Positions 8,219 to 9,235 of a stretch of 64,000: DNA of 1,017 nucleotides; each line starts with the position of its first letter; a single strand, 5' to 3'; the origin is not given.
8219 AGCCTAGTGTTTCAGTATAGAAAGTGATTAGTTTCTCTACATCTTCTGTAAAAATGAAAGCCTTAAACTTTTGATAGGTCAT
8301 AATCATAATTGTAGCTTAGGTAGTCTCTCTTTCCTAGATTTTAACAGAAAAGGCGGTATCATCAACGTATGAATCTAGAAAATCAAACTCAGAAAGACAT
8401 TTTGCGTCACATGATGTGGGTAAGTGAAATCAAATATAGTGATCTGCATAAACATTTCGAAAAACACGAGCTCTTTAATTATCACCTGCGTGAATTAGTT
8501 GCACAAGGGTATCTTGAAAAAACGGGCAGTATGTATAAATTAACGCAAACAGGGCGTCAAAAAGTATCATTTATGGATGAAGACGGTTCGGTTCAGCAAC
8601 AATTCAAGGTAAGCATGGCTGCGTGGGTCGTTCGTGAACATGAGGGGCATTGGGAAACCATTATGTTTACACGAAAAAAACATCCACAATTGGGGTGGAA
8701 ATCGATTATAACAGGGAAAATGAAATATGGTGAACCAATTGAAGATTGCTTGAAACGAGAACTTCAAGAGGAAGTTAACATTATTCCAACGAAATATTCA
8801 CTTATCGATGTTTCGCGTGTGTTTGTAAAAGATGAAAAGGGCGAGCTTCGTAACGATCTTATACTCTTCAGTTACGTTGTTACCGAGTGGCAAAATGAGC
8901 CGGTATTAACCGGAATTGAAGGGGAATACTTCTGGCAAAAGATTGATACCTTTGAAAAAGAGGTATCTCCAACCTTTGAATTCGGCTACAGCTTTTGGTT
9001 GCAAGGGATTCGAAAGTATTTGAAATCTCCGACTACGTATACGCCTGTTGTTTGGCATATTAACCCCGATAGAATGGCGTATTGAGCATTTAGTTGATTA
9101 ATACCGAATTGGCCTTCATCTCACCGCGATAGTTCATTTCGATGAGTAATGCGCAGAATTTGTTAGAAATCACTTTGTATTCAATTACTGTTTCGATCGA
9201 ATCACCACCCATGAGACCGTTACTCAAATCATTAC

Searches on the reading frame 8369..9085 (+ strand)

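Call 4: search_protein_families(library=pfam, proteins=[window:8369-9085:+], max_evalue=0.01)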
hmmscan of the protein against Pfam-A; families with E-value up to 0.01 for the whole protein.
window:8369-9085:+ (238 aa): 2 families
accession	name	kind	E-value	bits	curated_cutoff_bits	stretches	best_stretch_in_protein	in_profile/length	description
PF00293.34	NUDIX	-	3.2e-11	43.8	21.1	1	82-194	5-117/134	NUDIX domain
PF24038.1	DUF7347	-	5.1e-07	30.3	27.6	1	3-67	8-75/77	Domain of unknown function (DUF7347)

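Call 16: search_protein_families(library=ncbifam, proteins=[window:8369-9085:+], max_evalue=0.01)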
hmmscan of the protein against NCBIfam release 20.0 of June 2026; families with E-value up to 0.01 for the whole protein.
window:8369-9085:+ (238 aa): 6 families
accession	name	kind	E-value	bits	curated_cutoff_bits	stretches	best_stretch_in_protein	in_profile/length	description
TIGR00586.1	mutt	equivalog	1e-07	32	97.9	1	115-198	38-114/129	8-oxo-dGTP diphosphatase MutT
NF008044.0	PRK10776.1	equivalog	3.1e-07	30.3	148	1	112-186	34-100/130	8-oxo-dGTP diphosphatase MutT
NF006530.0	PRK08999.1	equivalog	9.3e-06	24.9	245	1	80-196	5-113/315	Nudix family hydrolase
NF006961.0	PRK09438.1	equivalog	2.4e-05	23.8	103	1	79-150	5-75/151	dihydroneopterin triphosphate diphosphatase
NF001299.0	PRK00241.1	equivalog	0.0002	20.9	158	1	85-138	137-188/263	NAD(+) diphosphatase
NF053610.1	Sso10a_fam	subfamily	0.0024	17.9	60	1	34-64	32-62/64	Sso10a family chromatin protein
